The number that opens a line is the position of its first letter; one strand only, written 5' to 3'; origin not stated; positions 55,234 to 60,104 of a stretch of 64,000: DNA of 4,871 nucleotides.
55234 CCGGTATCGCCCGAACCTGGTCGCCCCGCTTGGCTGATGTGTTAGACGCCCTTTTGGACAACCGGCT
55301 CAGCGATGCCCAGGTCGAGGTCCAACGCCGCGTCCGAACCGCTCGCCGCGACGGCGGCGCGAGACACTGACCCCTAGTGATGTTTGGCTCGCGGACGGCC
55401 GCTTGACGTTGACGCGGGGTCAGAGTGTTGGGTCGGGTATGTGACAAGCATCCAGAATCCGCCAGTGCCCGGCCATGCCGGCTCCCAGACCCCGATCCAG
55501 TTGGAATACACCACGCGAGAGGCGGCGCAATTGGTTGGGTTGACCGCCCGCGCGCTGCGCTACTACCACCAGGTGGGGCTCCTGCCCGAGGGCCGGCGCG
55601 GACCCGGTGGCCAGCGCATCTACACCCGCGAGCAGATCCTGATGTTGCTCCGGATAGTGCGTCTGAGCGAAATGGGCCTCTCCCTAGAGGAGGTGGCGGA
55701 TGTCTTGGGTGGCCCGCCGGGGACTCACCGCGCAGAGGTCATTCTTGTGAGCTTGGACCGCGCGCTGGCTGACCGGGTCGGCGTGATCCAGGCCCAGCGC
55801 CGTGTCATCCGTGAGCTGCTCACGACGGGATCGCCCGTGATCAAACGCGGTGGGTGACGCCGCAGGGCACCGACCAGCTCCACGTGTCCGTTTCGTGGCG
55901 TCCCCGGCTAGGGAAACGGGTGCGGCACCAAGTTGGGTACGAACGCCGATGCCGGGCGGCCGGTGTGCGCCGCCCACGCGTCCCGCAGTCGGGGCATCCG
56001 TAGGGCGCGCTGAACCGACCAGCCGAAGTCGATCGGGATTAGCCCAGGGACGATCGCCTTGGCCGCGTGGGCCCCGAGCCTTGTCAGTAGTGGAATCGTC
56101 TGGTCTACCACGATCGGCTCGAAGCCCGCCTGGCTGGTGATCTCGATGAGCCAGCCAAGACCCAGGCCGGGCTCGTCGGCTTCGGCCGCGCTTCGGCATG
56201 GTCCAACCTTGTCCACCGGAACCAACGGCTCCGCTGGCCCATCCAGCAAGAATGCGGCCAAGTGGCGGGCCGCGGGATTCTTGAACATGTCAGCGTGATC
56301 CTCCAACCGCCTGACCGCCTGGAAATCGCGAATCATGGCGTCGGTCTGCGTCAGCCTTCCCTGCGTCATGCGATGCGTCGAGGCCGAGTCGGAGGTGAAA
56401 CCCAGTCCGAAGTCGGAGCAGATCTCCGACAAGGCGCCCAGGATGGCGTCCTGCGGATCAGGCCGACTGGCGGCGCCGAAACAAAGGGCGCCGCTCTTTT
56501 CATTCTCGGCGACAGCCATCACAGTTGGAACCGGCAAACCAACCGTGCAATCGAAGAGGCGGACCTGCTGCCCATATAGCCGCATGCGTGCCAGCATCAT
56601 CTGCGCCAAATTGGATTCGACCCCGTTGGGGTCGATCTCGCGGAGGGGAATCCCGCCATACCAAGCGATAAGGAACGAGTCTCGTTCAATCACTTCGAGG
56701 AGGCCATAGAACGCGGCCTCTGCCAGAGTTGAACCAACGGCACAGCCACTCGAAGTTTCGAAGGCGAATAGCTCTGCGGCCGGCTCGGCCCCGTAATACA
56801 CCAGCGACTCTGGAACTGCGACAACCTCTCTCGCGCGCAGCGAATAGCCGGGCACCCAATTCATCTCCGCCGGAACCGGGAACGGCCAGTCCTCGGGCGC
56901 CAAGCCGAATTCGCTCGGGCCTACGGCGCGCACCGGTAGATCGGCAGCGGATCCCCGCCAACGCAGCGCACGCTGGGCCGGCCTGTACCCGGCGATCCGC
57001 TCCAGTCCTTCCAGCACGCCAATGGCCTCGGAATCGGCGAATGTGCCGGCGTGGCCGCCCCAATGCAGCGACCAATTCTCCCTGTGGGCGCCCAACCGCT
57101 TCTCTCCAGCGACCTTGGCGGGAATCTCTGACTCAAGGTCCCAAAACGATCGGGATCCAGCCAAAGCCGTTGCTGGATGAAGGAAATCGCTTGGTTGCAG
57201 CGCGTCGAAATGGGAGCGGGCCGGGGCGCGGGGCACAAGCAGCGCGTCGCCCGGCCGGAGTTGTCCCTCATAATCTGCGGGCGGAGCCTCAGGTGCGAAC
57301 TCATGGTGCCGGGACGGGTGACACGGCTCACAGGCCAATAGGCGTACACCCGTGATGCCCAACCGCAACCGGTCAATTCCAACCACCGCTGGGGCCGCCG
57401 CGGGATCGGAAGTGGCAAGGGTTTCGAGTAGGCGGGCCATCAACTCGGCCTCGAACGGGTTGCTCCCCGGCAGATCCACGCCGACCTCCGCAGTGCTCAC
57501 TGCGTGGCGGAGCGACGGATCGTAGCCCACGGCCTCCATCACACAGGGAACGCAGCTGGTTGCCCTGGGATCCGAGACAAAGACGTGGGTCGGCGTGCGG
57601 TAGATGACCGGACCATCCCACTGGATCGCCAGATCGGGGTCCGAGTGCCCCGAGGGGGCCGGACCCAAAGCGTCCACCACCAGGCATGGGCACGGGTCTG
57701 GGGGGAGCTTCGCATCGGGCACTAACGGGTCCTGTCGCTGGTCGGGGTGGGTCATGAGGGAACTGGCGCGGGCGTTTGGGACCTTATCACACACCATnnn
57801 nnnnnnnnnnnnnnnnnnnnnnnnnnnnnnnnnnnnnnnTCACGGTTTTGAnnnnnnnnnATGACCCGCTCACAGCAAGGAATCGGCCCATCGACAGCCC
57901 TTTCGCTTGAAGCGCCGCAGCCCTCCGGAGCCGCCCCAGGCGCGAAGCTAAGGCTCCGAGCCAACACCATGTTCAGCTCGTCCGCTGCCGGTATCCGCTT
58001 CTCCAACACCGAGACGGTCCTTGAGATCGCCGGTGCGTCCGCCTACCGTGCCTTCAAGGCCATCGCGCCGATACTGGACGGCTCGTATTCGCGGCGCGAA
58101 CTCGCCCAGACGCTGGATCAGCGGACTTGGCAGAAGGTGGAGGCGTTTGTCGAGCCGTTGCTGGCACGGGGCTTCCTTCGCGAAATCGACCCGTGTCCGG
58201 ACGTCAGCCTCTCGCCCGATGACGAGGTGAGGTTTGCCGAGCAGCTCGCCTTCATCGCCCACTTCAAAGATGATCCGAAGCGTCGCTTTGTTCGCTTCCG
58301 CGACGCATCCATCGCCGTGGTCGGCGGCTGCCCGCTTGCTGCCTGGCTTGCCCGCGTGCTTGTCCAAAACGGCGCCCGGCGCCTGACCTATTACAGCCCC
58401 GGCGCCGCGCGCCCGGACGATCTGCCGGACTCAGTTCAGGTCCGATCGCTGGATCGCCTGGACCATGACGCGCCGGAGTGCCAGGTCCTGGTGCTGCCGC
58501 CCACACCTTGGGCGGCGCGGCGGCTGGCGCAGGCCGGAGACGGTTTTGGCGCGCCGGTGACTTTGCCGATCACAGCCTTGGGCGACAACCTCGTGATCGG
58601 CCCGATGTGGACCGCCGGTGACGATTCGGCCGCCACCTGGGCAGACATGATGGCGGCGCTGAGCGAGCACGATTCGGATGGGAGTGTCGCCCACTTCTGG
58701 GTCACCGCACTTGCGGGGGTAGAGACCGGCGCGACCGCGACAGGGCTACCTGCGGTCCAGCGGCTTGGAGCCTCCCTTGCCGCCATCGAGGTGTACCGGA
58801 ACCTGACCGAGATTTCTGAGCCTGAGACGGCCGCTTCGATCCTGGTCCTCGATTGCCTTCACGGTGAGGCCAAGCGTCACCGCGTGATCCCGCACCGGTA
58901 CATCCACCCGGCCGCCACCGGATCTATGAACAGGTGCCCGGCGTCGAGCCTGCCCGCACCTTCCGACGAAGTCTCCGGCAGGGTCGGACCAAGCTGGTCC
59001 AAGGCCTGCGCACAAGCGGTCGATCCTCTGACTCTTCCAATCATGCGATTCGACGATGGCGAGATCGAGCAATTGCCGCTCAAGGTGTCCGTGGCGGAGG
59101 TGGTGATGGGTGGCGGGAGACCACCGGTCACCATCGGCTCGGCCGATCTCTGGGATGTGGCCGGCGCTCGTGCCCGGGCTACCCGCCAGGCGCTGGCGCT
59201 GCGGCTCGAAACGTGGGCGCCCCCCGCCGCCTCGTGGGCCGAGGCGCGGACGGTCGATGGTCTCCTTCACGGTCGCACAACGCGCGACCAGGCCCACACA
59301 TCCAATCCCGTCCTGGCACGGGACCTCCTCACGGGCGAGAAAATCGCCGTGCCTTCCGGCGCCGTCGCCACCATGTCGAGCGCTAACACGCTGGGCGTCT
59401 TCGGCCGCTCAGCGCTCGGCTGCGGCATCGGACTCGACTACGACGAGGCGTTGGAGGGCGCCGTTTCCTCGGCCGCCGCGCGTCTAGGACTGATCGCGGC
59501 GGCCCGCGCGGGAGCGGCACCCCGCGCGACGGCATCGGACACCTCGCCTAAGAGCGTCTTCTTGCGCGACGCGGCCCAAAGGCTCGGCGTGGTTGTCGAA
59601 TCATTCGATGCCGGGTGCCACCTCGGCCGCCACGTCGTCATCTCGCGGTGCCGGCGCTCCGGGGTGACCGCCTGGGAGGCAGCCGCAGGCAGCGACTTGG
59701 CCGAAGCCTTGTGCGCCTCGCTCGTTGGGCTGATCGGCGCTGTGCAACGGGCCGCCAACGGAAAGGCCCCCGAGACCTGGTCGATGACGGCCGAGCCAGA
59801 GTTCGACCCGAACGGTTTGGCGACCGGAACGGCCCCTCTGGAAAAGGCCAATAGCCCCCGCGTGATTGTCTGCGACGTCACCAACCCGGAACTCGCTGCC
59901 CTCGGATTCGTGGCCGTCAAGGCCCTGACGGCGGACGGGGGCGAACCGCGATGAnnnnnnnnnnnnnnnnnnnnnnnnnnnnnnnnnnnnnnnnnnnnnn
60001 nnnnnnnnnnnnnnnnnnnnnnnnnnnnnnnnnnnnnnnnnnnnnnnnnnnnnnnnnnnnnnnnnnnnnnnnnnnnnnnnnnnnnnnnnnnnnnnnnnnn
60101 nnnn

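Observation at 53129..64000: Unclassified RiPP gene cluster: YcaO + E1-like partner + SagB dehydrogenase + LanB dehydratase + RRE-M50 protease + two MerR regulators (cut by window end)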

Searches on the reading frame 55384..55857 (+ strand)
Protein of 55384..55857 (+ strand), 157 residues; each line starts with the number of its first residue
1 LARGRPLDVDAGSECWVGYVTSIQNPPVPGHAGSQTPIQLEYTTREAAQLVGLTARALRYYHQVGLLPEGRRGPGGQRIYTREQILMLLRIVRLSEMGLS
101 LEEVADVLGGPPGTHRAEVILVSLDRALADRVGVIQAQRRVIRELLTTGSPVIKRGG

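Call 6: search_protein_families(library=pfam, proteins=[window:55384-55857:+], max_evalue=0.01)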
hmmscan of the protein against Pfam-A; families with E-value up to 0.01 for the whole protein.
window:55384-55857:+ (157 aa): 5 families
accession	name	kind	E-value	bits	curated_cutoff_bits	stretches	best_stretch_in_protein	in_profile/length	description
PF13411.12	MerR_1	-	3.4e-17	62.7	21.6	1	42-108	1-66/69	MerR HTH family regulatory protein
PF00376.29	MerR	-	2.1e-13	50.3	28.2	1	43-80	1-38/38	MerR family regulatory protein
PF12728.13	HTH_17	-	7.8e-05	23.3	27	1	42-89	2-47/51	Helix-turn-helix domain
PF08281.18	Sigma70_r4_2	-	0.0054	16.8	25.7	0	96-114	24-42/54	Sigma-70, region 4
PF13384.12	HTH_23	-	0.007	16.6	24.6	0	89-114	8-33/50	Homeodomain-like domain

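Call 7: search_protein_families(library=ncbifam, proteins=[window:55384-55857:+], max_evalue=0.01)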
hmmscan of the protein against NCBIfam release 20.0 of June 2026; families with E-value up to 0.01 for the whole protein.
window:55384-55857:+ (157 aa): 15 families
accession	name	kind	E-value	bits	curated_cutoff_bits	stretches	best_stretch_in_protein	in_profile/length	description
TIGR02044.1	CueR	equivalog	4.3e-10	39.8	147.4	1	46-108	5-67/127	Cu(I)-responsive transcriptional regulator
NF047375.1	HeatShock_HspR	equivalog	5.7e-10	39.1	105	1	42-108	4-70/92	heat shock protein transcriptional repressor HspR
TIGR02043.1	ZntR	equivalog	4.1e-09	36.7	167.95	1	45-108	5-68/131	Zn(2+)-responsive transcriptional regulator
NF007069.0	PRK09514.1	equivalog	1.9e-08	34.4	143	1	44-108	4-68/141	Zn(2+)-responsive transcriptional regulator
TIGR02051.1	MerR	equivalog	5.5e-08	33.1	150.85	1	47-110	5-68/124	mercury resistance transcriptional regulator MerR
NF053782.1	ChlnTransRegdde3219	equivalog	1.3e-07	31.4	450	1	41-143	6-103/278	choline utilization transcriptional activator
NF041849.1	trans_regNmlR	equivalog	2.2e-07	30.9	175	1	45-109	4-68/117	stress response transcriptional regulator NmlR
TIGR02047.1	CadR-PbrR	equivalog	3.7e-07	30.2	151.45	1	46-108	5-67/127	Cd(II)/Pb(II)-responsive transcriptional regulator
NF052513.1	TransRegCarH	equivalog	1.8e-06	27.5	400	1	42-100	7-65/274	HTH-type transcriptional repressor CarH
TIGR01950.1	SoxR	equivalog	2.4e-06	27.4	116.9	1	43-113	3-72/142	redox-sensitive transcriptional activator SoxR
NF007590.0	PRK10227.1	equivalog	5.1e-06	26.6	244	1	46-125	5-86/135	Cu(I)-responsive transcriptional regulator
NF010315.0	PRK13752.1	subfamily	2.9e-05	24.1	261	1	48-119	14-85/144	mercury resistance transcriptional regulator MerR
NF047377.1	heat_HspR_dupli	exception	0.00016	21.2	300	1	45-108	9-72/214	heat shock protein transcriptional repressor HspR, fused homodimer type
TIGR03453.1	partition_RepA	equivalog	0.00079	18.3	348.45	1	41-91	33-83/387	plasmid partitioning protein RepA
NF053740.1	TransRegTnrAGPos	equivalog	0.0029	17.7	140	1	49-105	20-75/108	hypothetical protein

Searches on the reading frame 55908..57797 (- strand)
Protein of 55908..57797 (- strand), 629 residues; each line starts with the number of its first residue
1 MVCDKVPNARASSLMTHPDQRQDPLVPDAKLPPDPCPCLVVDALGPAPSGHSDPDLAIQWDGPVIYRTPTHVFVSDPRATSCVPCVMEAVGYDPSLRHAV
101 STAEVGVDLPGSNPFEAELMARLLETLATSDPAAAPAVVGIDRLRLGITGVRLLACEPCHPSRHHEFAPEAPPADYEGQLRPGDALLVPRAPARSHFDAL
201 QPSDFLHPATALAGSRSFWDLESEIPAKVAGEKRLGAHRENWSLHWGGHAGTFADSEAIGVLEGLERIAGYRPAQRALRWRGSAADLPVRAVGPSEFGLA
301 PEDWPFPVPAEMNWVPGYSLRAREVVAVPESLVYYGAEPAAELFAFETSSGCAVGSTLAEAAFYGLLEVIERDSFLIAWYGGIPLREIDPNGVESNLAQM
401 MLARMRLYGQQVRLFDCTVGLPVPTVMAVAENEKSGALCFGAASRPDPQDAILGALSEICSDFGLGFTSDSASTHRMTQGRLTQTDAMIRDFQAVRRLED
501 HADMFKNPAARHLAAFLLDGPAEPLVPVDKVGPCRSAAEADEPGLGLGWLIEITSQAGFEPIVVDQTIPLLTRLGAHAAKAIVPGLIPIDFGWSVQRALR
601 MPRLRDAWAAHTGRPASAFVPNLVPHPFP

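Call 6: search_protein_families(library=pfam, proteins=[window:55908-57797:-], max_evalue=0.01)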
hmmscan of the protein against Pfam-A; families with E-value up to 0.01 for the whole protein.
window:55908-57797:- (629 aa): 1 family
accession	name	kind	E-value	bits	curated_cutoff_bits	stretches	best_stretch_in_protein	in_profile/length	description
PF02624.21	YcaO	-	1.2e-65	222.5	25.7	1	248-586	2-324/325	YcaO cyclodehydratase, ATP-ad Mg2+-binding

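Call 7: search_protein_families(library=ncbifam, proteins=[window:55908-57797:-], max_evalue=0.01)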
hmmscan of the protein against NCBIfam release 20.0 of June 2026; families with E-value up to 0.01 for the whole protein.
window:55908-57797:- (629 aa): 3 families
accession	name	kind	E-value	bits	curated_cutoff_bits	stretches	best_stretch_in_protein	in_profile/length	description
TIGR03604.1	TOMM_cyclo_SagD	subfamily_domain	7.8e-66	222.5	219.25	1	249-629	2-377/377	thiazole/oxazole-forming peptide maturase, SagD family component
TIGR03266.1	methan_mark_1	equivalog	2.9e-21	75.9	365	1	258-460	67-266/376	YcaO-related McrA-glycine thioamidation protein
TIGR00702.1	TIGR00702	domain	7.8e-18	64.7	75.65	1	311-460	115-266/377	YcaO-type kinase domain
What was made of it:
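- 55908..57797 (-): YcaO1: azoline-forming cyclodehydratase (SagD family) with an N-terminal extension of about 250 aa and a C-terminal PHPFP motif. PF02624 at 222 bits; TIGR03604 at 222.5 against a cutoff of 219.25 (calls 6, 7).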

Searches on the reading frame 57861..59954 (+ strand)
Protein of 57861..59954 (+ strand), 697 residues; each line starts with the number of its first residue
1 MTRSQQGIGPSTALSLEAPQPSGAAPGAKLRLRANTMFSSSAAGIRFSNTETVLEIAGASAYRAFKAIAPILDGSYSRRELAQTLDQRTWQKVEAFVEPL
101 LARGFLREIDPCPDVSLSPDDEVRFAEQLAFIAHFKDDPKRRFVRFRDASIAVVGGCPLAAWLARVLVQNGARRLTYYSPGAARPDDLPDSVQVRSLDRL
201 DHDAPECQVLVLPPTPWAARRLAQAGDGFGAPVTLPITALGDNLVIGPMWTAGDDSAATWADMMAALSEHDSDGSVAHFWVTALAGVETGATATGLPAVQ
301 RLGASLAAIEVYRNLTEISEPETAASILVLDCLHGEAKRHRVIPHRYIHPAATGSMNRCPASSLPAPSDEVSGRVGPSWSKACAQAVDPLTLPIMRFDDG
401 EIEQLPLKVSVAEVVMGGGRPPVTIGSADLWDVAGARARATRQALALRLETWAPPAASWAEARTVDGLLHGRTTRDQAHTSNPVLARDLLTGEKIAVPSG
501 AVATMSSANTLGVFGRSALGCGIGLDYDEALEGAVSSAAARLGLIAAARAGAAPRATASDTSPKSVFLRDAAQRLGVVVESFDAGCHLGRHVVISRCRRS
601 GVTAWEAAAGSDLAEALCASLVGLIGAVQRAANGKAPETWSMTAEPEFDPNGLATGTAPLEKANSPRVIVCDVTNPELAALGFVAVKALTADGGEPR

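Call 6: search_protein_families(library=pfam, proteins=[window:57861-59954:+], max_evalue=0.01)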
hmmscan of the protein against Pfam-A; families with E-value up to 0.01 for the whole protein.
window:57861-59954:+ (697 aa): 1 family
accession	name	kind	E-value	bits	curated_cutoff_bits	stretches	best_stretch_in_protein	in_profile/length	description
PF02624.21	YcaO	-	1.1e-06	28.7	25.7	1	485-634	81-237/325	YcaO cyclodehydratase, ATP-ad Mg2+-binding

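Call 7: search_protein_families(library=ncbifam, proteins=[window:57861-59954:+], max_evalue=0.01)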
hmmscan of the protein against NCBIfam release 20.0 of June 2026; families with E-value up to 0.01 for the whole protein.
window:57861-59954:+ (697 aa): 2 families
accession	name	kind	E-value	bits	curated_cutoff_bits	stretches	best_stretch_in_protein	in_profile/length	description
TIGR03693.1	ocin_ThiF_like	hypoth_equivalog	2.4e-10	39.3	561.9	1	28-177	8-158/637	putative thiazole-containing bacteriocin maturation protein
TIGR03882.1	cyclo_dehyd_2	equivalog_domain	0.0025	18.1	36.9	1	234-345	3-109/164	TOMM precursor leader peptide-binding protein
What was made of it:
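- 57861..59954 (+): Ocin-ThiF-like partner ('F protein'). It probably delivers the precursor leader to the YcaO enzymes. An alternative start lies at 57969. Sub-threshold hits to TIGR03693 (2.4e-10), TIGR03882 (0.0025) and PF02624 (1e-6) (calls 6, 7).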
